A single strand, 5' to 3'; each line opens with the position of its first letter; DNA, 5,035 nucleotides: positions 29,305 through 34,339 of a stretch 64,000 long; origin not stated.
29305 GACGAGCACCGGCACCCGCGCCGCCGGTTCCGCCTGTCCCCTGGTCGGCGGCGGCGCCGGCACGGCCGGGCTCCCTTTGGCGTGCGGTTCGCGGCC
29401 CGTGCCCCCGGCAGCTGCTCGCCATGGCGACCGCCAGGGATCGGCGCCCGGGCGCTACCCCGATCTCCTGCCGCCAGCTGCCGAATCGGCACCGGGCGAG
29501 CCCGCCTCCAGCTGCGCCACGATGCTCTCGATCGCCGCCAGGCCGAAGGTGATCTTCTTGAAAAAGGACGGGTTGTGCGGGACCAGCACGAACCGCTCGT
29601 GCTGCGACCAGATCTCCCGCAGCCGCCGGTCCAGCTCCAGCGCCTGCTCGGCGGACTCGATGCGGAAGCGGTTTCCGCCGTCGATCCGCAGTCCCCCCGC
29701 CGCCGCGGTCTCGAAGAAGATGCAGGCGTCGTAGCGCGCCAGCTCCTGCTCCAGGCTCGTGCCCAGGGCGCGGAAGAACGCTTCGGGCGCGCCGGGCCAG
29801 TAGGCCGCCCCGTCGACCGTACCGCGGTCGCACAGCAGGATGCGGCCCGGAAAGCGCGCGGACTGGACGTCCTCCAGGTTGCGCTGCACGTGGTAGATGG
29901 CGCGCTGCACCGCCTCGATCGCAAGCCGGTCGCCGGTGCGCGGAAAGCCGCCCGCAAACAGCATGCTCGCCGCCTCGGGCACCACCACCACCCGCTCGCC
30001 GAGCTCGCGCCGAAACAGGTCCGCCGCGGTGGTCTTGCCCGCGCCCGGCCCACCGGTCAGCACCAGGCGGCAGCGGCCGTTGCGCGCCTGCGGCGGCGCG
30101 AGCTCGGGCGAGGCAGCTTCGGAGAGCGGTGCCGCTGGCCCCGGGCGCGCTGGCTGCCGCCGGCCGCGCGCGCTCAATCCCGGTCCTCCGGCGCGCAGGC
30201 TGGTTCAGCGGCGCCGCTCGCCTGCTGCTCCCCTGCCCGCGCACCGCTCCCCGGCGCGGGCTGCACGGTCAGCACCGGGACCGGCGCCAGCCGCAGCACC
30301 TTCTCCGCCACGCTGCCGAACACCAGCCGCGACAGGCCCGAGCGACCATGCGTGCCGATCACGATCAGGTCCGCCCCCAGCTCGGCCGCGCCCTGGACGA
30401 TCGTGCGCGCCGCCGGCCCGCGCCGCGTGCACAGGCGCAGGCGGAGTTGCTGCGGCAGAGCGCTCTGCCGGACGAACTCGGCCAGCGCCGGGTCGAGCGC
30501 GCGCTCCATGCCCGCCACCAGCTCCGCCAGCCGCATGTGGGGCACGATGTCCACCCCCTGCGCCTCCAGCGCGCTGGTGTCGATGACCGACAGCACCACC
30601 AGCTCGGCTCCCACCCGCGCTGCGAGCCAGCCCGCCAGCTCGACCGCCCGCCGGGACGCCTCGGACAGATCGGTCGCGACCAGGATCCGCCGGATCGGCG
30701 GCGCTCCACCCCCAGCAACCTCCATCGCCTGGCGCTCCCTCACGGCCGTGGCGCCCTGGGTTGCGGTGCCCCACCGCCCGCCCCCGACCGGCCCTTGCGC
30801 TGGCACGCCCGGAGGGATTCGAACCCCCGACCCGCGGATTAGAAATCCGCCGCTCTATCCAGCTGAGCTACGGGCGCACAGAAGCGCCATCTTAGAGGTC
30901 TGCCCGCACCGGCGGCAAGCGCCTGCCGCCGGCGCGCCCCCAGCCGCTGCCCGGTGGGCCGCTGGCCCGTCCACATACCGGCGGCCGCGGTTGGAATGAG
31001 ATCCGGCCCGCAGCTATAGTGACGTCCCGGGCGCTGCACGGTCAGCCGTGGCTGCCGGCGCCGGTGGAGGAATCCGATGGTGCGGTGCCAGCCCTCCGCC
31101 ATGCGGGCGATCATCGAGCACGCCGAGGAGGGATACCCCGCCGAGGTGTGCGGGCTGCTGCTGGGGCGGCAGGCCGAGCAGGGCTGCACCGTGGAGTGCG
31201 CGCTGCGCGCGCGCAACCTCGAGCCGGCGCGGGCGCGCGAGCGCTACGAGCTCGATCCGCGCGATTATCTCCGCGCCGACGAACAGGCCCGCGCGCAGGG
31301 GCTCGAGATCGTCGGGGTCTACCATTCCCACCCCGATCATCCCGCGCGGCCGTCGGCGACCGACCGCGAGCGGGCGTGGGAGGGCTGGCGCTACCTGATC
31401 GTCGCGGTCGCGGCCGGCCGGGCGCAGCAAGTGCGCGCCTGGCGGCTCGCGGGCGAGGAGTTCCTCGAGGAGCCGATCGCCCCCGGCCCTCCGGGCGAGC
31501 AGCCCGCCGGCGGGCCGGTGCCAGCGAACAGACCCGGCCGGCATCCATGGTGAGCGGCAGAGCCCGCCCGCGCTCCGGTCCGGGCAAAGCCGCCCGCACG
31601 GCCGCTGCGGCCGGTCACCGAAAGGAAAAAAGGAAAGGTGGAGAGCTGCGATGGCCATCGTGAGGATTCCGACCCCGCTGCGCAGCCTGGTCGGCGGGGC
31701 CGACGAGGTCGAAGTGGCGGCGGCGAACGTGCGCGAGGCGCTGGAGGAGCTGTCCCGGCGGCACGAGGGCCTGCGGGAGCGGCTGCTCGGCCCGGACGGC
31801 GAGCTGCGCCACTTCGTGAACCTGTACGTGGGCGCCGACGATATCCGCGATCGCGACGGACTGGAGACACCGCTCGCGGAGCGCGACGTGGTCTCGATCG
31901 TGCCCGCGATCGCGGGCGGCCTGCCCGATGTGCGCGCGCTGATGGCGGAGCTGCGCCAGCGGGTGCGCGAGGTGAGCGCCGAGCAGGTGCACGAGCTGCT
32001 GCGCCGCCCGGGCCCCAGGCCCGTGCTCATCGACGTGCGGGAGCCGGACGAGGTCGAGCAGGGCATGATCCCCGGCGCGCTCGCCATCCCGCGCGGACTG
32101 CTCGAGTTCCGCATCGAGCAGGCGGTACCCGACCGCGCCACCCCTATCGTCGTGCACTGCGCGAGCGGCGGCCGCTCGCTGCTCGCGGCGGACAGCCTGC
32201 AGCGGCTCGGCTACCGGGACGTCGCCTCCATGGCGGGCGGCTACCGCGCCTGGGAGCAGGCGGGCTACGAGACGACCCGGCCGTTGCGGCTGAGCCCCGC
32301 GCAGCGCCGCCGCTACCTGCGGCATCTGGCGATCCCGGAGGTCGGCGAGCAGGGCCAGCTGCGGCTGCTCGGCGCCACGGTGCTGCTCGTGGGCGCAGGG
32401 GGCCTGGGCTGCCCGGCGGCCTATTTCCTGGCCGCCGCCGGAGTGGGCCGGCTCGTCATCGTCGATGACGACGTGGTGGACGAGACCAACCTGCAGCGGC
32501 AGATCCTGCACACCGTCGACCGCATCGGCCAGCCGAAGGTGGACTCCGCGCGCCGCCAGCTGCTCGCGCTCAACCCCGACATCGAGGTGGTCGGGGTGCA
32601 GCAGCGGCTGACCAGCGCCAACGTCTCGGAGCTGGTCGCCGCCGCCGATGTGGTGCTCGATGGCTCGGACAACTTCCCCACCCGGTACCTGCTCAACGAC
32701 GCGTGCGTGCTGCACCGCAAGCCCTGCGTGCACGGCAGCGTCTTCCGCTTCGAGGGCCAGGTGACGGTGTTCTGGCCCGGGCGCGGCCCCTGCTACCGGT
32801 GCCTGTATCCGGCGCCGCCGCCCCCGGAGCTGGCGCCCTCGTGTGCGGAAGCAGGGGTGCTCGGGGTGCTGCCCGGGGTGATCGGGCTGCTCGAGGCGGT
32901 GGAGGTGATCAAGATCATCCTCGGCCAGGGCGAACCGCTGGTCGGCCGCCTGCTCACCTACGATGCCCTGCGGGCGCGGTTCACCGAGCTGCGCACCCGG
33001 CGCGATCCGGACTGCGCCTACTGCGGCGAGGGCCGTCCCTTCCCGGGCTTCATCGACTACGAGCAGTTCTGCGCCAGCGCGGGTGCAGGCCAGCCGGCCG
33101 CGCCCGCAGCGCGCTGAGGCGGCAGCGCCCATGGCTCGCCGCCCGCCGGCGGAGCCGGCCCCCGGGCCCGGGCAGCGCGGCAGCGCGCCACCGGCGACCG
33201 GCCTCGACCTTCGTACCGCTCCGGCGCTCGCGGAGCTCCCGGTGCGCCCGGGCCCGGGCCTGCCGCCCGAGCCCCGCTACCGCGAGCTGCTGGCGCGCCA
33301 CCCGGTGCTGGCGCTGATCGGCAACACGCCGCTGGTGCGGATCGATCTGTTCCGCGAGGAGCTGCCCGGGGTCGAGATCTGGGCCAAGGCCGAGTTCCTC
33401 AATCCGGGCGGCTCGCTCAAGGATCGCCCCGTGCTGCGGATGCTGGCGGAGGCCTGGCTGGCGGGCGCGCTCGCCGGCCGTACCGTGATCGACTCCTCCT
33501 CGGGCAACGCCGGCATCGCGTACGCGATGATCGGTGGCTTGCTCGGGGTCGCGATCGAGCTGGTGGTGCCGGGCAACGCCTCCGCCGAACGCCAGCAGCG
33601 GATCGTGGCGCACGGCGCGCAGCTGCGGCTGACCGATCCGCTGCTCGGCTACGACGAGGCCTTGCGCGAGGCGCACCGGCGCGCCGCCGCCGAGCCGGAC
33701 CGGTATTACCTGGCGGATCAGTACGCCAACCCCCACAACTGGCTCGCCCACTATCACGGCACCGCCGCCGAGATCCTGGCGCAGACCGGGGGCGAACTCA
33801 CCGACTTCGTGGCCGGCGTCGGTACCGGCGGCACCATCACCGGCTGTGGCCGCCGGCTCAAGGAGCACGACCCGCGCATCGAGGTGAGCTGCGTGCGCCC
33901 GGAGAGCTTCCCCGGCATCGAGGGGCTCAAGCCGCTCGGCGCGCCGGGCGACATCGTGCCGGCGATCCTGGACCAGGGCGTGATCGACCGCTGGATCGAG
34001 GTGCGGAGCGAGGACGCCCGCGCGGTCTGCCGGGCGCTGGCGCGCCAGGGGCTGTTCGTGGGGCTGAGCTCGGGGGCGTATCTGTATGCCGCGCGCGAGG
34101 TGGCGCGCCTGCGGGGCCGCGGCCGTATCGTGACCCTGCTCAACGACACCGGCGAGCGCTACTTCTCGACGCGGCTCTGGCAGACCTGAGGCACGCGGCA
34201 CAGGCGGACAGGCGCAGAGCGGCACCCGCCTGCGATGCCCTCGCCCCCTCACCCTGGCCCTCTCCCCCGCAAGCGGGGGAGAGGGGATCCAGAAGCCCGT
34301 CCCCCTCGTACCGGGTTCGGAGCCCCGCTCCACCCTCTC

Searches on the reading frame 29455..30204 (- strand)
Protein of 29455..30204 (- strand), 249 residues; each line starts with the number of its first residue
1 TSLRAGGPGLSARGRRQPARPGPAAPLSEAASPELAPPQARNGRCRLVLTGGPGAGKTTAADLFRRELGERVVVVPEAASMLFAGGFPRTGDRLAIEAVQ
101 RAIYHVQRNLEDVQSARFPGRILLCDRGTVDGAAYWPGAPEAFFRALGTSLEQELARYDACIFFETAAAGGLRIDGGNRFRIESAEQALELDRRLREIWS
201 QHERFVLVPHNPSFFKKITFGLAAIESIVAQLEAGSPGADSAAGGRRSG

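Call 74: search_protein_families(library=pfam, max_evalue=0.00001, proteins=[window:29455-30204:-])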
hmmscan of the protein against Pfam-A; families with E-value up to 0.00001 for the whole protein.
window:29455-30204:- (249 aa): 1 family
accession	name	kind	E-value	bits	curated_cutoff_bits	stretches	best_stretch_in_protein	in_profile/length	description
PF13521.12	AAA_28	-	6.1e-19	69.3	27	1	46-204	1-151/164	AAA domain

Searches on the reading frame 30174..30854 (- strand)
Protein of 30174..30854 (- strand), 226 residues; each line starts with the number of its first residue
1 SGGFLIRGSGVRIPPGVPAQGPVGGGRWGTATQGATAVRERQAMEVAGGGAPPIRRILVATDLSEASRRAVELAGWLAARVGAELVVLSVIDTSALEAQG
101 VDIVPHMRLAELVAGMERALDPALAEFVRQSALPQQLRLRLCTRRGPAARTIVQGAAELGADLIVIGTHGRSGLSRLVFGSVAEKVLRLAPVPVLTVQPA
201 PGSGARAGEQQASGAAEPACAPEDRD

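Call 74: search_protein_families(library=pfam, max_evalue=0.00001, proteins=[window:30174-30854:-])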
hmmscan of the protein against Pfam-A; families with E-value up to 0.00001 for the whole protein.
window:30174-30854:- (226 aa): 1 family
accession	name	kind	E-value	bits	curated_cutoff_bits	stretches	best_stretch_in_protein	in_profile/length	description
PF00582.32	Usp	-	3.4e-34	118.8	24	1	54-197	2-140/141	Universal stress protein family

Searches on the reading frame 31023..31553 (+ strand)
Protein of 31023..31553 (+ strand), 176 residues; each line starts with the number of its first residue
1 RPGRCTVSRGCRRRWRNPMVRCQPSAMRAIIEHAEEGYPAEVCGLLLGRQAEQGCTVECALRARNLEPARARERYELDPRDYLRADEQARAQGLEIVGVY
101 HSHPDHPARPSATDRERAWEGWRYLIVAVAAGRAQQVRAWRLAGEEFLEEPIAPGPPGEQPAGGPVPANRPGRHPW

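Call 74: search_protein_families(library=pfam, max_evalue=0.00001, proteins=[window:31023-31553:+])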
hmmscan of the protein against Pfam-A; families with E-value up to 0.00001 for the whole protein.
window:31023-31553:+ (176 aa): 2 families
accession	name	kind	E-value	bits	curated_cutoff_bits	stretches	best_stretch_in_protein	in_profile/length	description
PF14464.11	Prok-JAB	-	2.6e-27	95.4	25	1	25-142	3-113/114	Prokaryotic homologs of the JAB domain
PF01398.27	JAB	-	8.1e-08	32.5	22.5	1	20-114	6-104/117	JAB1/Mov34/MPN/PAD-1 ubiquitin protease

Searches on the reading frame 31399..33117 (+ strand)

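Call 74: search_protein_families(library=pfam, max_evalue=0.00001, proteins=[window:31399-33117:+])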
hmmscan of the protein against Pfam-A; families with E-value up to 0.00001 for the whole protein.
window:31399-33117:+ (572 aa): 3 families
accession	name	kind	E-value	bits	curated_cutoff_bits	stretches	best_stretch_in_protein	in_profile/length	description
PF00899.27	ThiF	-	1.2e-82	277.1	28.1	1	306-539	1-236/238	ThiF family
PF00581.25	Rhodanese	-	2.6e-18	66.8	22.2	1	193-287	1-101/102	Rhodanese-like domain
PF02597.26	ThiS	-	2.3e-10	41.3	22.5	1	88-174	1-76/76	ThiS family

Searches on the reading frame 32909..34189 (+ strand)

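Call 74: search_protein_families(library=pfam, max_evalue=0.00001, proteins=[window:32909-34189:+])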
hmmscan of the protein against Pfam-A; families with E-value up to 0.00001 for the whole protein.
window:32909-34189:+ (426 aa): 1 family
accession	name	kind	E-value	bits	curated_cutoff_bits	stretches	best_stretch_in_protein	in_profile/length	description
PF00291.31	PALP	-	2.2e-65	221.4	35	1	135-413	3-295/295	Pyridoxal-phosphate dependent enzyme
